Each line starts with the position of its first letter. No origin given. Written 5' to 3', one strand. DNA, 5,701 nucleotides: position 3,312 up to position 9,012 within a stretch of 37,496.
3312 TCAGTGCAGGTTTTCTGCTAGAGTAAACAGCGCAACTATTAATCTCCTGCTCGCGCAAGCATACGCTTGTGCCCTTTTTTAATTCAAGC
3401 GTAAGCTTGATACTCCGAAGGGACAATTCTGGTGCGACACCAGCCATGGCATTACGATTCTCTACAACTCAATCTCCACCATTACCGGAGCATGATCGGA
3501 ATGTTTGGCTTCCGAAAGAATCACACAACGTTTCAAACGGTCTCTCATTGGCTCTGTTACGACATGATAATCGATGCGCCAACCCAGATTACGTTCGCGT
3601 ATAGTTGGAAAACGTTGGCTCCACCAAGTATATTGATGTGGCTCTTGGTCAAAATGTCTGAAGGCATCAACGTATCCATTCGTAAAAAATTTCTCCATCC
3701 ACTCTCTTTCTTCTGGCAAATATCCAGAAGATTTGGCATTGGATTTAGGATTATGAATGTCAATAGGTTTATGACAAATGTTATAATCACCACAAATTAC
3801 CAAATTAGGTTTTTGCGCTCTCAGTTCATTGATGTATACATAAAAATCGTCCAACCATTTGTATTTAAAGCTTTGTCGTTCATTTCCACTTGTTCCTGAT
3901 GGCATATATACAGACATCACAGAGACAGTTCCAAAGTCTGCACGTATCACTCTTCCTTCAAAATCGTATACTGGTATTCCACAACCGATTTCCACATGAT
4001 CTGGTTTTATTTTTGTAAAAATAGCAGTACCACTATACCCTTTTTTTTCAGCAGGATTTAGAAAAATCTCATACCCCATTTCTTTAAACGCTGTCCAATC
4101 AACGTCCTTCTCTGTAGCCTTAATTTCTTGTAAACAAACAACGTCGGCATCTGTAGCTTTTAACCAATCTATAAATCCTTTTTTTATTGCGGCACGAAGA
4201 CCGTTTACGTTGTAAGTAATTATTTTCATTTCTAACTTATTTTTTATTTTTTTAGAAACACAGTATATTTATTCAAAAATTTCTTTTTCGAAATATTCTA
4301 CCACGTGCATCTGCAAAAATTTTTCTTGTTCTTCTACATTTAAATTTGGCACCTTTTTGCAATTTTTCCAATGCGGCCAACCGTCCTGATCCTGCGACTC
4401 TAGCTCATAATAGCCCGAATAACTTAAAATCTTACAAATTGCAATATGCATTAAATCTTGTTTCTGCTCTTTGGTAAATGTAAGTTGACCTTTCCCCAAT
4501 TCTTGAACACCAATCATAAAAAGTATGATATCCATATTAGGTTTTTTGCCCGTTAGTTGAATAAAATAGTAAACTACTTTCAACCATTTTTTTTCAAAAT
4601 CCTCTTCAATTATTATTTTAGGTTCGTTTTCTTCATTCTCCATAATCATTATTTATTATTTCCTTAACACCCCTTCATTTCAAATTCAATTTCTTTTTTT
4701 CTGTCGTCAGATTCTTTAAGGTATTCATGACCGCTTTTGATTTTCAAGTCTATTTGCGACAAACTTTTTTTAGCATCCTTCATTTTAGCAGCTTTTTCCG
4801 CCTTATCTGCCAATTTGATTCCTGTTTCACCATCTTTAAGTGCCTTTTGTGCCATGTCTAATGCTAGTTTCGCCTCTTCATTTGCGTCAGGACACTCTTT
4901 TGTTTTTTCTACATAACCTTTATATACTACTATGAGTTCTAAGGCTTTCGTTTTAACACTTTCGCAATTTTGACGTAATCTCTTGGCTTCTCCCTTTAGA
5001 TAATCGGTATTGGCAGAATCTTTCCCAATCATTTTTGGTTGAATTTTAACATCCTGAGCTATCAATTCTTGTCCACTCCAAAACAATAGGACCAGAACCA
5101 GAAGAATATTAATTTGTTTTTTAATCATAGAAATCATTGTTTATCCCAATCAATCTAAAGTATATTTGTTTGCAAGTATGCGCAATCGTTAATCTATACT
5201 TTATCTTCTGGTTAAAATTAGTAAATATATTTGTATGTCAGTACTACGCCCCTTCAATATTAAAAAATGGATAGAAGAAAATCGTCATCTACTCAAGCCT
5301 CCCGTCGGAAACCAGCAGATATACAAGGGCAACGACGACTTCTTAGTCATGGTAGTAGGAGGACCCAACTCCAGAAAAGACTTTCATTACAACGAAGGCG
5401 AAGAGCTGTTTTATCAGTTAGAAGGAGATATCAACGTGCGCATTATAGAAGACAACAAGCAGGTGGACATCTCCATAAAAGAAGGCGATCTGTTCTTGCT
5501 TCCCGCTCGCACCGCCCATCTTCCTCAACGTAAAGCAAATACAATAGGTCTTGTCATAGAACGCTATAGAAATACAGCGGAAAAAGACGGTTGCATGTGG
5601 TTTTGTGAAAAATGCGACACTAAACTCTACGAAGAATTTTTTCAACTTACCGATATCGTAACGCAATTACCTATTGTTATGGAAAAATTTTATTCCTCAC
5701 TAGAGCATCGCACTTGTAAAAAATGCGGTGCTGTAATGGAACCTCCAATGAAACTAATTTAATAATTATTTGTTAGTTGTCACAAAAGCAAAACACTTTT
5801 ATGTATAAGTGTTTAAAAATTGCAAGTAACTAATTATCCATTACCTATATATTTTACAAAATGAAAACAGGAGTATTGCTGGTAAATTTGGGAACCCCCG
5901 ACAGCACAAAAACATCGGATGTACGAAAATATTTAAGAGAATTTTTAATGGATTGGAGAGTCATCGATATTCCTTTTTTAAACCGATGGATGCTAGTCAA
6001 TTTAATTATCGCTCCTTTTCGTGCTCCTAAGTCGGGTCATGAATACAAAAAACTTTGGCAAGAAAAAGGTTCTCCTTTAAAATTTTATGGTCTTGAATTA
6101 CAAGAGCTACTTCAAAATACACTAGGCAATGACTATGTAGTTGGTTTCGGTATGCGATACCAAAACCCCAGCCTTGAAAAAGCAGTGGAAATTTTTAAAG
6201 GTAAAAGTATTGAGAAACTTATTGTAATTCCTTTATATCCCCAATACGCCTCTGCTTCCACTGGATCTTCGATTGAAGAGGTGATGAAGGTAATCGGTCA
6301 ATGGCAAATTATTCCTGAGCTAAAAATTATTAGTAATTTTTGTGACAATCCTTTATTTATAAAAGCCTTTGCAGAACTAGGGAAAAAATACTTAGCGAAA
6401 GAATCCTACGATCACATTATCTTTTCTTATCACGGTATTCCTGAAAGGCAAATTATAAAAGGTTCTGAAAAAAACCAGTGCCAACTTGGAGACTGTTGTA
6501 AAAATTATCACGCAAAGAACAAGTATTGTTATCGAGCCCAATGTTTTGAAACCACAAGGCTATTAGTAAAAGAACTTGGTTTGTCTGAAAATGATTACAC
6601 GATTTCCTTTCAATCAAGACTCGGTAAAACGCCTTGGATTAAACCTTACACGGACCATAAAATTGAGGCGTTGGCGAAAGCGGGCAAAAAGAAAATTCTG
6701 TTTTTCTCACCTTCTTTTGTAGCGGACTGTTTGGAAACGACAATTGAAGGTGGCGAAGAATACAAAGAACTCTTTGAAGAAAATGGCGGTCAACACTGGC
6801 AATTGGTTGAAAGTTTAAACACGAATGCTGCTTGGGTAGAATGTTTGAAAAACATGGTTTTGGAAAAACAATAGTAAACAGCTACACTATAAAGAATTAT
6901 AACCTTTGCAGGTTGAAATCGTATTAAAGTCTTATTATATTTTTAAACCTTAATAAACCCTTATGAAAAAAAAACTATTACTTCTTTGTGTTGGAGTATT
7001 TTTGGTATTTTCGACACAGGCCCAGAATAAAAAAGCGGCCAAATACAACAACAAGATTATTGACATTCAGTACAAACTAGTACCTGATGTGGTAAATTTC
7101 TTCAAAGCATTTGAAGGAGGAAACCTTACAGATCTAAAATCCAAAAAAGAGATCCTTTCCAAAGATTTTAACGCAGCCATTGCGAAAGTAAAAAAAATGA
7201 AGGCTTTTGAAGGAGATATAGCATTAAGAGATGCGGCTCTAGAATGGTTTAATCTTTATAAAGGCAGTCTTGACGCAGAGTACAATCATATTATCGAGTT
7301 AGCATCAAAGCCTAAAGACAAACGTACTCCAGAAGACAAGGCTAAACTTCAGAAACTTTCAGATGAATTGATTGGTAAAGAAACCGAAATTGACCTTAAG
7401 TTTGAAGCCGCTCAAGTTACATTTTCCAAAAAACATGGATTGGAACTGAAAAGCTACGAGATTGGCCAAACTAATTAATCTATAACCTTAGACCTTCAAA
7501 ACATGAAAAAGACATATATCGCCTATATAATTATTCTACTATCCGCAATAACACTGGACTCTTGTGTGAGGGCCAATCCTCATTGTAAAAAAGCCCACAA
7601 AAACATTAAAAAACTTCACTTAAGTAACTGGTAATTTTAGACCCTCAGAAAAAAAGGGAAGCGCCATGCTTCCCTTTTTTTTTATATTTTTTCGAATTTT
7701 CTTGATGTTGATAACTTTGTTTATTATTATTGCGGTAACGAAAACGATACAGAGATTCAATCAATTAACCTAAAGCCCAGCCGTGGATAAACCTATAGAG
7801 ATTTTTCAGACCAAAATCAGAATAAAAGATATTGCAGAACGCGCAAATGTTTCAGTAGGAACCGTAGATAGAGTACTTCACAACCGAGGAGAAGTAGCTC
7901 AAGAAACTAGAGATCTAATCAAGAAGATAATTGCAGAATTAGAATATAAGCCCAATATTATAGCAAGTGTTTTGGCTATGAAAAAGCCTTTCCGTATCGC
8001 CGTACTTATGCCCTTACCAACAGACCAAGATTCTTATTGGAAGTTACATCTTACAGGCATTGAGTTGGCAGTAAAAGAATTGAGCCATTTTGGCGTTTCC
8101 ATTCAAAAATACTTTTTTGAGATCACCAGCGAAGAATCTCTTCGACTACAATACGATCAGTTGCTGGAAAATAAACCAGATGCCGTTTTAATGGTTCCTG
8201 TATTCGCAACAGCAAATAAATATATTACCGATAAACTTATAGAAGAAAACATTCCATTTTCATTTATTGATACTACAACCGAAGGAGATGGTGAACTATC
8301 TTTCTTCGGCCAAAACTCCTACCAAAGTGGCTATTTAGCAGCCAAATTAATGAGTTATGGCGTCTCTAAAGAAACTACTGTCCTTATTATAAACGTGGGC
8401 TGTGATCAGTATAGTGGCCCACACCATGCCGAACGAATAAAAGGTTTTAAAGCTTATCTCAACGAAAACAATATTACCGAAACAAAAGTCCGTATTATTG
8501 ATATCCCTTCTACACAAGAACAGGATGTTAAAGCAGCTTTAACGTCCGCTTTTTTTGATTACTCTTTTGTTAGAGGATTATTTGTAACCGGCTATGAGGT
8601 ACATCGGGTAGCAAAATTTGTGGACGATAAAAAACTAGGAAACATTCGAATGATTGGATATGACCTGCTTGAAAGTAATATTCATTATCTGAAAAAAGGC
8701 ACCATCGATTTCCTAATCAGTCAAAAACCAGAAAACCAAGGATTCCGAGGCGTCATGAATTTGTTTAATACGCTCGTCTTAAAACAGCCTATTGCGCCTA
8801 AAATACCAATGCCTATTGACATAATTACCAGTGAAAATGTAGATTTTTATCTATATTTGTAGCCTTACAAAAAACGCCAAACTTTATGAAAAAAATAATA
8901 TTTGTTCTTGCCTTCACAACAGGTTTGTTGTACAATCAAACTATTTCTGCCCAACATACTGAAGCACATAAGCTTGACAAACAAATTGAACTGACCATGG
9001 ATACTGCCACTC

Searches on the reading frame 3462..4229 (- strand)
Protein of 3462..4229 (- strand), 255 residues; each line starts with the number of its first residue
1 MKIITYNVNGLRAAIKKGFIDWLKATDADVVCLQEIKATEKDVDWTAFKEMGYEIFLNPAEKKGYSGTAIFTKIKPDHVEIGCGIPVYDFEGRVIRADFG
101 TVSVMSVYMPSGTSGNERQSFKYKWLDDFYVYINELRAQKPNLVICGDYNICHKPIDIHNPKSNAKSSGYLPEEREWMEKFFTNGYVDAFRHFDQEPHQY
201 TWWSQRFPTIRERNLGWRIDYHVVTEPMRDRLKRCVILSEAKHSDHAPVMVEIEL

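Call 57: search_protein_families(library=pfam, proteins=[window:3462-4229:-], max_evalue=0.001)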
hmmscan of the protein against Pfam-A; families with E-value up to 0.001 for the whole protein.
window:3462-4229:- (255 aa): 2 families
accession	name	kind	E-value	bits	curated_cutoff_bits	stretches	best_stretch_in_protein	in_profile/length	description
PF03372.29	Exo_endo_phos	-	3.9e-29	102.4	24.5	1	4-239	1-217/225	Endonuclease/Exonuclease/phosphatase family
PF14529.12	Exo_endo_phos_2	-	0.00041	20.6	27.4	0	103-249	2-116/117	Endonuclease-reverse transcriptase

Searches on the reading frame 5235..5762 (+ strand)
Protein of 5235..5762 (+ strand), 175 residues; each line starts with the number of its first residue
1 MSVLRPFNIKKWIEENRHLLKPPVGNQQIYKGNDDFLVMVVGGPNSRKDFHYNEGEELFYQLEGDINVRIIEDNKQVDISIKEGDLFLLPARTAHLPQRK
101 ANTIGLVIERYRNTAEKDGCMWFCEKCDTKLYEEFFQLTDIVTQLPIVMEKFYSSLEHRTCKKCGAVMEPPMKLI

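Call 57: search_protein_families(library=pfam, proteins=[window:5235-5762:+], max_evalue=0.001)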
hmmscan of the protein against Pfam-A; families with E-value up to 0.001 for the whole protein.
window:5235-5762:+ (175 aa): 3 families
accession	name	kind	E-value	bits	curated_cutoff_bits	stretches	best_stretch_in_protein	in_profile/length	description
PF06052.18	3-HAO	-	2.7e-58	196.3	25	1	1-153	1-151/151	3-hydroxyanthranilic acid dioxygenase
PF07883.17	Cupin_2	-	3.4e-06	27.1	27.2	1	44-96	7-55/70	Cupin domain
PF00190.28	Cupin_1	-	0.00018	21.5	22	1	36-96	34-98/151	Cupin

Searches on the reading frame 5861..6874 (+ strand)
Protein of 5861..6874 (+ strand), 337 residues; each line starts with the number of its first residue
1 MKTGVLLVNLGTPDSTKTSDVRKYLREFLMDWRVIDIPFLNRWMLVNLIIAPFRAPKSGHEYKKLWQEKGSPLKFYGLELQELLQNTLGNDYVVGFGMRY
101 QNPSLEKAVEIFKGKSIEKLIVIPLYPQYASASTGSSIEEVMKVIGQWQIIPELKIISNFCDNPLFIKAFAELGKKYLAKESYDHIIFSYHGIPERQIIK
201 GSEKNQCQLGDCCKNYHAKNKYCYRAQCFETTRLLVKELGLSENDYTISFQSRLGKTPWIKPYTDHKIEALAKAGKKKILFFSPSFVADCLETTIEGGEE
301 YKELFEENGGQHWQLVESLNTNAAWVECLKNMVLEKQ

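Call 57: search_protein_families(library=pfam, proteins=[window:5861-6874:+], max_evalue=0.001)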
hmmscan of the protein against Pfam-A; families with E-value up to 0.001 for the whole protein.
window:5861-6874:+ (337 aa): 1 family
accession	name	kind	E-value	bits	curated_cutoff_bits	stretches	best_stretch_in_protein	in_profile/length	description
PF00762.24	Ferrochelatase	-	2.4e-104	349.2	27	1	2-336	1-316/317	Ferrochelatase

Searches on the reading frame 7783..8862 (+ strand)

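Call 57: search_protein_families(library=pfam, proteins=[window:7783-8862:+], max_evalue=0.001)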
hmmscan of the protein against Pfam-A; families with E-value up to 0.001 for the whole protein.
window:7783-8862:+ (359 aa): 2 families
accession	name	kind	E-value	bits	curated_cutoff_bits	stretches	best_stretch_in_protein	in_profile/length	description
PF13407.12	Peripla_BP_4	-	1.8e-33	116.6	35.1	1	78-329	5-252/258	Periplasmic binding protein domain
PF00356.27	LacI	-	1.1e-16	60.7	27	1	14-58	2-46/46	Bacterial regulatory proteins, lacI family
